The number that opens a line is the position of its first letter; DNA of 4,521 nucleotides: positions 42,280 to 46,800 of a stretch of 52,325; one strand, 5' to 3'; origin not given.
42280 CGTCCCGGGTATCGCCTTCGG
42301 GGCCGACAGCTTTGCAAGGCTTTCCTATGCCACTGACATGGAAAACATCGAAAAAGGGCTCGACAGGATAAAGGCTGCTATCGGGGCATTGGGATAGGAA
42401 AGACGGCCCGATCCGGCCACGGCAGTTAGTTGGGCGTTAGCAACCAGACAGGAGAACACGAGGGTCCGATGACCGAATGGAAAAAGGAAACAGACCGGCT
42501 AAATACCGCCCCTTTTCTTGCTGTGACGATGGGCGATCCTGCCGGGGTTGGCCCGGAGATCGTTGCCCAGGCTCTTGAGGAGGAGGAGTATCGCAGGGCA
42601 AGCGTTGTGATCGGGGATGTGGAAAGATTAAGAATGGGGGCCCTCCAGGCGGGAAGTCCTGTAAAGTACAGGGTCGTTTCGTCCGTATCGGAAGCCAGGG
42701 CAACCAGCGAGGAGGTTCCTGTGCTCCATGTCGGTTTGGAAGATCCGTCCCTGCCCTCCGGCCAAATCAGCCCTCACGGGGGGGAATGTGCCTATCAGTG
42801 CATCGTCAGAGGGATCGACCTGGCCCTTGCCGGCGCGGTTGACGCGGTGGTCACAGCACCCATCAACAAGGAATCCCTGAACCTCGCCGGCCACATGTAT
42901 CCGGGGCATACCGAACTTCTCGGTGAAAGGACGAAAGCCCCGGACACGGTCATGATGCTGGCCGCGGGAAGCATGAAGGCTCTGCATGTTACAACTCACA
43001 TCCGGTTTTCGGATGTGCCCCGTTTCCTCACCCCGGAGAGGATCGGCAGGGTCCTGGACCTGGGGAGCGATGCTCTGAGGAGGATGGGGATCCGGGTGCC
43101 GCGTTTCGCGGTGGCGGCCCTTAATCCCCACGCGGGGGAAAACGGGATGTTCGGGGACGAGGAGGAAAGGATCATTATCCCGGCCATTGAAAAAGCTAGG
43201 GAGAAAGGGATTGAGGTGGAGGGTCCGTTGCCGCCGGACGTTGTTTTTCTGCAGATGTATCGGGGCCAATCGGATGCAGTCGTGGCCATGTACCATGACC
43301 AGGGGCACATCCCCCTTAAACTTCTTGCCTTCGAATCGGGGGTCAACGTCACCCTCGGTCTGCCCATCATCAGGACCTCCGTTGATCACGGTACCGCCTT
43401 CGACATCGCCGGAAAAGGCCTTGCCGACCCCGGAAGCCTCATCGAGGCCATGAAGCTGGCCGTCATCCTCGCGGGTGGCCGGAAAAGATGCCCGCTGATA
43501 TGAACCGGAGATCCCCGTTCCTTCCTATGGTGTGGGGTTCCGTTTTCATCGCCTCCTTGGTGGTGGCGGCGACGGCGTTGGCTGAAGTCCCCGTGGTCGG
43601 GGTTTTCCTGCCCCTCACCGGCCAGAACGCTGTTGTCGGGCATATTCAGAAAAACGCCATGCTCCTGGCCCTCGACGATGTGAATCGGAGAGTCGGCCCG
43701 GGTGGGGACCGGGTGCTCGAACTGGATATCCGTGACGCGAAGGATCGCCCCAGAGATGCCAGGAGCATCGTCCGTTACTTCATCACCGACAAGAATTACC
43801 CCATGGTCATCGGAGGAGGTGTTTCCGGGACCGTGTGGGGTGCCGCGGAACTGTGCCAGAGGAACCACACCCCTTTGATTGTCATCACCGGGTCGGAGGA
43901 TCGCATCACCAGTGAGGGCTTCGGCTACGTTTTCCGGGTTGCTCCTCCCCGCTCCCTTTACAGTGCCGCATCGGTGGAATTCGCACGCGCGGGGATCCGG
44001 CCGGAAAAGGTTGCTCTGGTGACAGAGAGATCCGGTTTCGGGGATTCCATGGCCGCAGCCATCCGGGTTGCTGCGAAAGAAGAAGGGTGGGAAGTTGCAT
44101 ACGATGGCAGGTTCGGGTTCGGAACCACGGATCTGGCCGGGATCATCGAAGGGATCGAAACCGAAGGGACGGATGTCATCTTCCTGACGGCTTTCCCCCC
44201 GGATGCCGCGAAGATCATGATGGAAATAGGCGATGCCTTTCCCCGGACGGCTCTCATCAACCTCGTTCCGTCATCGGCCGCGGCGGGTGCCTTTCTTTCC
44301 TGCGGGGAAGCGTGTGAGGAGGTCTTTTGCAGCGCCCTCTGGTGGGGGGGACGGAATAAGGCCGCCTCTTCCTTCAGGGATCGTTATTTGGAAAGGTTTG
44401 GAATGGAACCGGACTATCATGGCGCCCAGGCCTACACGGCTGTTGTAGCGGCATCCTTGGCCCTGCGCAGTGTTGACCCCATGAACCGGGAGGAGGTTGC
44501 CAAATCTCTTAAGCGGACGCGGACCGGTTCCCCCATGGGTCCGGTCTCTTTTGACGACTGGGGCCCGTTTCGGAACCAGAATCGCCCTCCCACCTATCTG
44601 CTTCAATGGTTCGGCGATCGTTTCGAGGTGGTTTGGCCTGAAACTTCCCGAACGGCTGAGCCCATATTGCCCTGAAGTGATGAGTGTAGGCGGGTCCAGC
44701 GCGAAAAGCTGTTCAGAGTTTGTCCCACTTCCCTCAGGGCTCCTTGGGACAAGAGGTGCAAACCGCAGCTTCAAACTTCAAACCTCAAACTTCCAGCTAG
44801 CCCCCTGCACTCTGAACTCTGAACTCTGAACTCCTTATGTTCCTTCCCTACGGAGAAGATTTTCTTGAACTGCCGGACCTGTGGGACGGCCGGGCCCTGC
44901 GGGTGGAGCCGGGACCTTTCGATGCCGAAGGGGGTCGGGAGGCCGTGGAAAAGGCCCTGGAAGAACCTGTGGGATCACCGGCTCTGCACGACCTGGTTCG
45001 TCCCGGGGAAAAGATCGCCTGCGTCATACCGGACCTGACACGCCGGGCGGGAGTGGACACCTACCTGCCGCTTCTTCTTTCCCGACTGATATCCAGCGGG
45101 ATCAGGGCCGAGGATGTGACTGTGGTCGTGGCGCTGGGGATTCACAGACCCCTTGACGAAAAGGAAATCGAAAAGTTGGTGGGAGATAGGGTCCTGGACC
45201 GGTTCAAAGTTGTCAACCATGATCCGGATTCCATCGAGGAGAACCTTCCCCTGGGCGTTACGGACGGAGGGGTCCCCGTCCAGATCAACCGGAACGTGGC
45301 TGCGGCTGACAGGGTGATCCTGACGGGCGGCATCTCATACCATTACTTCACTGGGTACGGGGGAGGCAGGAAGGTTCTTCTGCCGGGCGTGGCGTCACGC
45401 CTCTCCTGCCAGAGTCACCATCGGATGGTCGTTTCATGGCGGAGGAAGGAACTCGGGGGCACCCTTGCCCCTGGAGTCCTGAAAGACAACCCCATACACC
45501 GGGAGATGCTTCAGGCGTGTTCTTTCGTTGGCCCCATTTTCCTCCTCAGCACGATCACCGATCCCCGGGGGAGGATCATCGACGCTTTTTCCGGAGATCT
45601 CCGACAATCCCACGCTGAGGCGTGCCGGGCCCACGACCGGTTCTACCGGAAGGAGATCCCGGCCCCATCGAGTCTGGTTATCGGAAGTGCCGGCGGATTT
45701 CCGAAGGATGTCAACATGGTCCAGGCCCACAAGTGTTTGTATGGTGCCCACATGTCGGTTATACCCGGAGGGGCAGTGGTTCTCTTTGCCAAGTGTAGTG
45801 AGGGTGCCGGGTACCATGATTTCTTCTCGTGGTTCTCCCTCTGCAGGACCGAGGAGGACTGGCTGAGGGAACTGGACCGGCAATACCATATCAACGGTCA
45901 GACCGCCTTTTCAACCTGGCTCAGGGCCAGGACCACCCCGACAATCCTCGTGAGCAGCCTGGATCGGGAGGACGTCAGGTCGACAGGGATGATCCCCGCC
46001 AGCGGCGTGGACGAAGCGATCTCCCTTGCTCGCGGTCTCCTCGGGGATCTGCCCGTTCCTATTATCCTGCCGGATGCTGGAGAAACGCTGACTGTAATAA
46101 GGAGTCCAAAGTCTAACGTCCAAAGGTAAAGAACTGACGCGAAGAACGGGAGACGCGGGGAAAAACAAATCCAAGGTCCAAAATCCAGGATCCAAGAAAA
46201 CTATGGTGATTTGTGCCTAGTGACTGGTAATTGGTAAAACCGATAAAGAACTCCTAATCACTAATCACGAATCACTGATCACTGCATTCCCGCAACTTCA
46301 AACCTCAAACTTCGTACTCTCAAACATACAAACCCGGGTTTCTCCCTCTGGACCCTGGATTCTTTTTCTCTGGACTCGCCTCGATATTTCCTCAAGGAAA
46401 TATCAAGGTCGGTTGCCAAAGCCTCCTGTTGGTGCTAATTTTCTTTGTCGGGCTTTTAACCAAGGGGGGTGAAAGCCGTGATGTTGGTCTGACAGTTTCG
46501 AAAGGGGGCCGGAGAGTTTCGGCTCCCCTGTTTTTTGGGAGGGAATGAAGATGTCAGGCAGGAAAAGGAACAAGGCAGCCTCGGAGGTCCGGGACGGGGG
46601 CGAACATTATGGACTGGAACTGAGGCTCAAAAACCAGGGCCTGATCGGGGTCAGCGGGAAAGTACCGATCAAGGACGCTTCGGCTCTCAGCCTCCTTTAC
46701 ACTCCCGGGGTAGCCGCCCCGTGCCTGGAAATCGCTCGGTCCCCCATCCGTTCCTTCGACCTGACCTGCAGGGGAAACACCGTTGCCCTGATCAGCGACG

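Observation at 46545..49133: Single-chain double malic enzyme with reciprocally degenerate active-site halves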

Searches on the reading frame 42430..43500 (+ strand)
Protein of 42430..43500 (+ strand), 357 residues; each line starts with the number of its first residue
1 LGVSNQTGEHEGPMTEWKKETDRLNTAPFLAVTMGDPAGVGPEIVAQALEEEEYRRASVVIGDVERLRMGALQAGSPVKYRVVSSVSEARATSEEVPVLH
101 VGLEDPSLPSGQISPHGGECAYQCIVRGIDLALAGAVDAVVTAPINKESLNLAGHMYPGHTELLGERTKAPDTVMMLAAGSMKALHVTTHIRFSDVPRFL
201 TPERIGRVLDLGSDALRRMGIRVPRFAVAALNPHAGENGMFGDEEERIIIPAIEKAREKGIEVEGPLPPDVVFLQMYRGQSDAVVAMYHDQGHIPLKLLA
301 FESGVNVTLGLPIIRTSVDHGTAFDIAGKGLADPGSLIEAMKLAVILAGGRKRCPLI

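Call 56: search_protein_families(library=pfam, proteins=[window:42430-43500:+], max_evalue=0.00001)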
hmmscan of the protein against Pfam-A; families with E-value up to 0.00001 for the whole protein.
window:42430-43500:+ (357 aa): 1 family
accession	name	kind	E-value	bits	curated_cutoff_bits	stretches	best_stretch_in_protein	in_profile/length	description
PF04166.17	PdxA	-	6.1e-109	364.3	27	1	58-344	5-286/286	Pyridoxal phosphate biosynthetic protein PdxA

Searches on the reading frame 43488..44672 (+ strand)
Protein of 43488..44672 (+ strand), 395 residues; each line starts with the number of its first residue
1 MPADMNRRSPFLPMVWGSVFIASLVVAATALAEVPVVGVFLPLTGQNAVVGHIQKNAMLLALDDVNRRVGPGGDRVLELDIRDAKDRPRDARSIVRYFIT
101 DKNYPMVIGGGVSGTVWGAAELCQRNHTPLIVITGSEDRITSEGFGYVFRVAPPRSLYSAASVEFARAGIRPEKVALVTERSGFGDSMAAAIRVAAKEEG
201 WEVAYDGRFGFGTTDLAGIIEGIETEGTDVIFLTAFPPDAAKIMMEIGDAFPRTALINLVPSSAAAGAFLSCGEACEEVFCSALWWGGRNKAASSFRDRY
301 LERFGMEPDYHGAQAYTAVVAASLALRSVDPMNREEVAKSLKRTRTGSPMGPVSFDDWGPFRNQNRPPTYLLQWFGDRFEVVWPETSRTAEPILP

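Call 4: search_protein_families(library=pfam, proteins=[window:43488-44672:+], max_evalue=0.01)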
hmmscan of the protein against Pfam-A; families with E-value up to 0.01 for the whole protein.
window:43488-44672:+ (395 aa): 3 families
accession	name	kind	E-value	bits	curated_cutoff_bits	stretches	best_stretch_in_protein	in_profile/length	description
PF13458.12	Peripla_BP_6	-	1.1e-39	137.5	31.7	1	37-374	4-338/343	Periplasmic binding protein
PF01094.35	ANF_receptor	-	3.5e-16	59.6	25.4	1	55-247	3-197/353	Receptor family ligand binding region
PF13433.12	Peripla_BP_5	-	2.7e-08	33.7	27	1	37-356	3-321/363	Periplasmic binding protein domain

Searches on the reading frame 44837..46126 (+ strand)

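Call 4: search_protein_families(library=pfam, proteins=[window:44837-46126:+], max_evalue=0.01)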
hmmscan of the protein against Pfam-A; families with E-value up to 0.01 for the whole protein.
window:44837-46126:+ (430 aa): 2 families
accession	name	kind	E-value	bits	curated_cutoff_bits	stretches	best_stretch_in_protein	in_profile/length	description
PF09861.14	Lar_N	-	2.8e-56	190.4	23.3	1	30-202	27-200/204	Lactate racemase N-terminal domain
PF21113.2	LarA_C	-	5.3e-13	49.6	25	1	277-411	5-144/152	Lactate racemase C-terminal domain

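Call 17: search_protein_families(library=ncbifam, proteins=[window:44837-46126:+], max_evalue=0.00001)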
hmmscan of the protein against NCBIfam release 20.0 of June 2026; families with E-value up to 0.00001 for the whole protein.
window:44837-46126:+ (430 aa): 5 families
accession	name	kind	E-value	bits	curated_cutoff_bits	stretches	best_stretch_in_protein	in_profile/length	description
NF052593.1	NPN_racem_MAR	equivalog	1.3e-102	343.5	500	1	32-420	33-414/415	nickel-dependent malate racemase, LarAH6 family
NF052525.1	NPN_LarAH10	equivalog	1.8e-102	343.2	540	1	34-419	37-425/426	NPN-dependent 2-hydroxyacid racemase, LarAH10 family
NF052595.1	NPN_LarAH5_MAR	equivalog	1.3e-75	255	462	1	3-419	3-413/415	nickel-dependent malate racemase, LarAH5 family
NF033504.2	Ni_dep_LarA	equivalog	2.2e-73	247.4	460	1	3-413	4-415/422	nickel-dependent lactate racemase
NF052592.1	LarAH_14_15_16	equivalog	2.4e-20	72.4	740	1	34-197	45-212/520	NPN-dependent hydroxyacid isomerase, LarAH14/15/16 family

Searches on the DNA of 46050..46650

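Call 38: search_rna_families(source=window, start=46050, end=46650, threshold=evalue, max_evalue=1)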
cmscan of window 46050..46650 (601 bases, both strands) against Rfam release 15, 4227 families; matches with E-value up to 1: 1.
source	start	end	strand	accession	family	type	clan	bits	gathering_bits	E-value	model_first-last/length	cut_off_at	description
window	46165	46315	-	RF04199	MIR6027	Gene; miRNA;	-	17.8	95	0.47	1-159/159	no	MIR6027 microRNA precursor family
